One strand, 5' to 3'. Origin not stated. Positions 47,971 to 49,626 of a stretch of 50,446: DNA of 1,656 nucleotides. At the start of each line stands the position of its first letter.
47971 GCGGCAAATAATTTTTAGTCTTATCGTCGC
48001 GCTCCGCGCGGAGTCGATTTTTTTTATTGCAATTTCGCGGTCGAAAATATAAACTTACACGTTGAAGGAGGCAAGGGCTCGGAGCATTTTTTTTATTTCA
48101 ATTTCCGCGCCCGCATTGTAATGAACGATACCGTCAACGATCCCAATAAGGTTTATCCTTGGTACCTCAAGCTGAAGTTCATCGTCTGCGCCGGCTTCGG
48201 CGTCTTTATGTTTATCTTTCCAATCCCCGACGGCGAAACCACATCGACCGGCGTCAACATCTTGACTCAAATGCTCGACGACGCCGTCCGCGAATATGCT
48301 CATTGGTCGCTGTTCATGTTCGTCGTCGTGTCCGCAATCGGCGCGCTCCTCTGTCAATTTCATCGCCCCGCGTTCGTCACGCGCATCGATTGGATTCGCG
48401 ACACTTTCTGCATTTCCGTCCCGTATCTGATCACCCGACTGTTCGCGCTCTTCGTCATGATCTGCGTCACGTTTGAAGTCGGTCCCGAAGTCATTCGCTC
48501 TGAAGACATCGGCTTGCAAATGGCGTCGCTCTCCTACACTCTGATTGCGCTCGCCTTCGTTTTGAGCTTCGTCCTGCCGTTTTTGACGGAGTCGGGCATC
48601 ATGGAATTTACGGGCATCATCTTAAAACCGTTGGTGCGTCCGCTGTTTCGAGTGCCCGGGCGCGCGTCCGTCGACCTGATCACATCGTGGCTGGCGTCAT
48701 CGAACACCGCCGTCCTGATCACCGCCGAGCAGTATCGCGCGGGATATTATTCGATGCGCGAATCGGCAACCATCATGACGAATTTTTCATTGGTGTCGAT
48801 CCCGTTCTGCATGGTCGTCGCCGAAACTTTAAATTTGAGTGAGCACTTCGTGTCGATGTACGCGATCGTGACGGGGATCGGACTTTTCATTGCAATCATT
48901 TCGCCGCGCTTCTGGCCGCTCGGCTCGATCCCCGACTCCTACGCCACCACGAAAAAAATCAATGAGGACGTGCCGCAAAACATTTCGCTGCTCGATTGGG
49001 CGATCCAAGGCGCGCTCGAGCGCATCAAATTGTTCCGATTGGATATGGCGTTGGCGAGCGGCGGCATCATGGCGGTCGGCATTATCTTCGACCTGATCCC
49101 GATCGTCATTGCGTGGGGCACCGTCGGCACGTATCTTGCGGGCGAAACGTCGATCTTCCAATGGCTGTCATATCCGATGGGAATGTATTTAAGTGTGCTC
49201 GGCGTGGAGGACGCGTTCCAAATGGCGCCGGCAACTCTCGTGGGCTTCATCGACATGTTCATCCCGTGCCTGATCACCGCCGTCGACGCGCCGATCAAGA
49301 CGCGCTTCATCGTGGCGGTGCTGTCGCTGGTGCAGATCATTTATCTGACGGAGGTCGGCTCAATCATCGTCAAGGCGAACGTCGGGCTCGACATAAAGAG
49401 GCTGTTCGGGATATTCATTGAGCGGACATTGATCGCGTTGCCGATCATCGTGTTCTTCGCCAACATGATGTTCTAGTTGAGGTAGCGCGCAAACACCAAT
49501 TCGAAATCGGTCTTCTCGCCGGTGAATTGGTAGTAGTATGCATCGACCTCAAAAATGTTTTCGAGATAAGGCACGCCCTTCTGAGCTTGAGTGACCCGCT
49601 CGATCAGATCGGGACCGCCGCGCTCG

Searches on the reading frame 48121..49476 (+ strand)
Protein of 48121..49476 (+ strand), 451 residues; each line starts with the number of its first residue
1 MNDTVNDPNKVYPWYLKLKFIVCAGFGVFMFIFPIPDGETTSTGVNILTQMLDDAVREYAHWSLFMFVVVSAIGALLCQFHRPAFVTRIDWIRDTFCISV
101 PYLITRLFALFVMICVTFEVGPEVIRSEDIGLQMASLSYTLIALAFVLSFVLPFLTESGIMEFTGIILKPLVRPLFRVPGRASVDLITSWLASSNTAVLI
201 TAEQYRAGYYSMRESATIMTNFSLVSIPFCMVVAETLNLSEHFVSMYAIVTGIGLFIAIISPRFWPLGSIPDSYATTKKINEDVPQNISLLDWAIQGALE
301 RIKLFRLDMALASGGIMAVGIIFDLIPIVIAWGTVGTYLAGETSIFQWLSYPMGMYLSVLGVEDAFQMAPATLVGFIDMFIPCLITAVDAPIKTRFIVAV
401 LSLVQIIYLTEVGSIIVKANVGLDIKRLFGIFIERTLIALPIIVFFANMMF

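Call 80: search_protein_families(library=pfam, proteins=[window:48121-49476:+], max_evalue=0.001)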
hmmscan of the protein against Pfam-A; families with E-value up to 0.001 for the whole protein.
window:48121-49476:+ (451 aa): 1 family
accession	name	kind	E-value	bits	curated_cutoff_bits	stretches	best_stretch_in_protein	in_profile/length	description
PF07670.19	Gate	-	1.3e-11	45.3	29.6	1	141-237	4-101/104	Nucleoside recognition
